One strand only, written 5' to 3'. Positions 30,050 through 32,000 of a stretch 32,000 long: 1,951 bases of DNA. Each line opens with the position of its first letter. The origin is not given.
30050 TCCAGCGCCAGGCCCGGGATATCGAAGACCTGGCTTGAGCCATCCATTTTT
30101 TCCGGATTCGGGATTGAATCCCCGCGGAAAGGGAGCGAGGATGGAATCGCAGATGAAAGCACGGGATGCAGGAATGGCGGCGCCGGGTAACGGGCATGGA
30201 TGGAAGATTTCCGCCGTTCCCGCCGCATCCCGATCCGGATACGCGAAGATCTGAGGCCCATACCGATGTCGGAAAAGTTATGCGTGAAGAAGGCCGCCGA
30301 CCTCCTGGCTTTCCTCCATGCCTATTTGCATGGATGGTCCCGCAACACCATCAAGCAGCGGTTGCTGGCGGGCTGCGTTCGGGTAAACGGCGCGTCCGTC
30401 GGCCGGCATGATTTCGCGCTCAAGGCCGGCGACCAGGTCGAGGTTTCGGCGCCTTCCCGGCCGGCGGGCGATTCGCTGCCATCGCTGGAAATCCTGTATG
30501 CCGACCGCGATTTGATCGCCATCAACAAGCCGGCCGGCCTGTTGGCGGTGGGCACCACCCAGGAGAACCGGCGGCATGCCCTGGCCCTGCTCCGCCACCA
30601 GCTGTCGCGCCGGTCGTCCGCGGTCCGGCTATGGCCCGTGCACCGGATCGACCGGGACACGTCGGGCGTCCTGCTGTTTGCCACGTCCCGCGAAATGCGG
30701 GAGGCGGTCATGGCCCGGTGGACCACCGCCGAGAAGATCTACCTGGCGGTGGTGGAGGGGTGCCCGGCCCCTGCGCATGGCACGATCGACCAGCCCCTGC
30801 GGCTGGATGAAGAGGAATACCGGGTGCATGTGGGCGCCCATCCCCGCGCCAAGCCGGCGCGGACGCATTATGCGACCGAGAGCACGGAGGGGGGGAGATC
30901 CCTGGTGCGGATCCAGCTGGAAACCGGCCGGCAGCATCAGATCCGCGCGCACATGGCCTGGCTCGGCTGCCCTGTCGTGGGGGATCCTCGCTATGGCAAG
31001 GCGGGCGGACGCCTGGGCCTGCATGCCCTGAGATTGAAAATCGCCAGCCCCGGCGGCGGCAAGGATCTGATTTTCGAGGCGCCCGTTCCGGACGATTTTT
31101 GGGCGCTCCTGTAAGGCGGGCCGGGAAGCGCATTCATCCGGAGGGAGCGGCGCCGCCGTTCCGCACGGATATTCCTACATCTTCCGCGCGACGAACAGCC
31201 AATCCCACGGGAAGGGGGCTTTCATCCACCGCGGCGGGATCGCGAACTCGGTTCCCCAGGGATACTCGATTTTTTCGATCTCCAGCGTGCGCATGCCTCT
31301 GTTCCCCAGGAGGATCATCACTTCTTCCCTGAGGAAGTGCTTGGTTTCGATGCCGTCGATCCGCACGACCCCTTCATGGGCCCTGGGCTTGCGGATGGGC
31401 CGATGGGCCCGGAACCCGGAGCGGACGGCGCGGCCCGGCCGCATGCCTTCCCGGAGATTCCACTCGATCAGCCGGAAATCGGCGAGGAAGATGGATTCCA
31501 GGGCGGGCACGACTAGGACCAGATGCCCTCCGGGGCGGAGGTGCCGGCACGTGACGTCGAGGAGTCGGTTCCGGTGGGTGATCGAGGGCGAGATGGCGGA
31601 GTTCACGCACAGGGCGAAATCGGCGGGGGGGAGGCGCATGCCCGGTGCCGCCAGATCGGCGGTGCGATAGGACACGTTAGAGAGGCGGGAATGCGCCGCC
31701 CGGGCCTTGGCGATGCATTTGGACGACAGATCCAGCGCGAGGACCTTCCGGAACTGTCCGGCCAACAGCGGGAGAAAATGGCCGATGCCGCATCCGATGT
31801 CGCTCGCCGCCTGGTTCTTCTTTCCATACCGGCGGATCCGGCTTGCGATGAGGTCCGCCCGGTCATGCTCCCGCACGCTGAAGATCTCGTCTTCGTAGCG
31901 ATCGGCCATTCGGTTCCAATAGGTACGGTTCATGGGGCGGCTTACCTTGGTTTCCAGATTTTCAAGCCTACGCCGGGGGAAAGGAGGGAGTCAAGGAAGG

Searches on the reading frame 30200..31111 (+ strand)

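Call 14: search_protein_families(library=pfam, proteins=[window:30200-31111:+], max_evalue=0.001)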
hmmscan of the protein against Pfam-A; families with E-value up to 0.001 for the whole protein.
window:30200-31111:+ (304 aa): 2 families
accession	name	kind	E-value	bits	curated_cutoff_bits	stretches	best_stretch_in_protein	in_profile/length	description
PF00849.27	PseudoU_synth_2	-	1.3e-30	107.1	26.8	1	104-253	1-151/152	RNA pseudouridylate synthase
PF01479.30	S4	-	0.00016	21.7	22.8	1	36-80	4-48/48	S4 domain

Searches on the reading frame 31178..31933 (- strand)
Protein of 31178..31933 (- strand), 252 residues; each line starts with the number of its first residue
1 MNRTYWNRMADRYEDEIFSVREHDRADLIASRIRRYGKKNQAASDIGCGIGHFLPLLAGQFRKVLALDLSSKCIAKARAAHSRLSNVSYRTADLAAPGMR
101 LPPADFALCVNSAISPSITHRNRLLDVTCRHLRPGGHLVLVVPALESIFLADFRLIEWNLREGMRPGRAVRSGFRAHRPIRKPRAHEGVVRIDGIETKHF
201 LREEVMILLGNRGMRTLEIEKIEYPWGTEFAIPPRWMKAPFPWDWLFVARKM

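Call 14: search_protein_families(library=pfam, proteins=[window:31178-31933:-], max_evalue=0.001)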
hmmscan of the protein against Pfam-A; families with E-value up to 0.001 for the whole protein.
window:31178-31933:- (252 aa): 5 families
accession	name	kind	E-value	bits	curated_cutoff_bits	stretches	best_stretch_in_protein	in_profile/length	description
PF13649.12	Methyltransf_25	-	9.3e-12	45.9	27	1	45-136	3-97/97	Methyltransferase domain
PF08241.18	Methyltransf_11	-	4.7e-11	43.6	21.2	1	45-140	2-95/95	Methyltransferase domain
PF13489.12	Methyltransf_23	-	9.6e-10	38.9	27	1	23-156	3-132/164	Methyltransferase domain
PF08242.18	Methyltransf_12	-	2e-08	35.3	30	1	45-138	2-98/98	Methyltransferase domain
PF13847.12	Methyltransf_31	-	1.8e-06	28.1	27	1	39-144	3-113/145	Methyltransferase domain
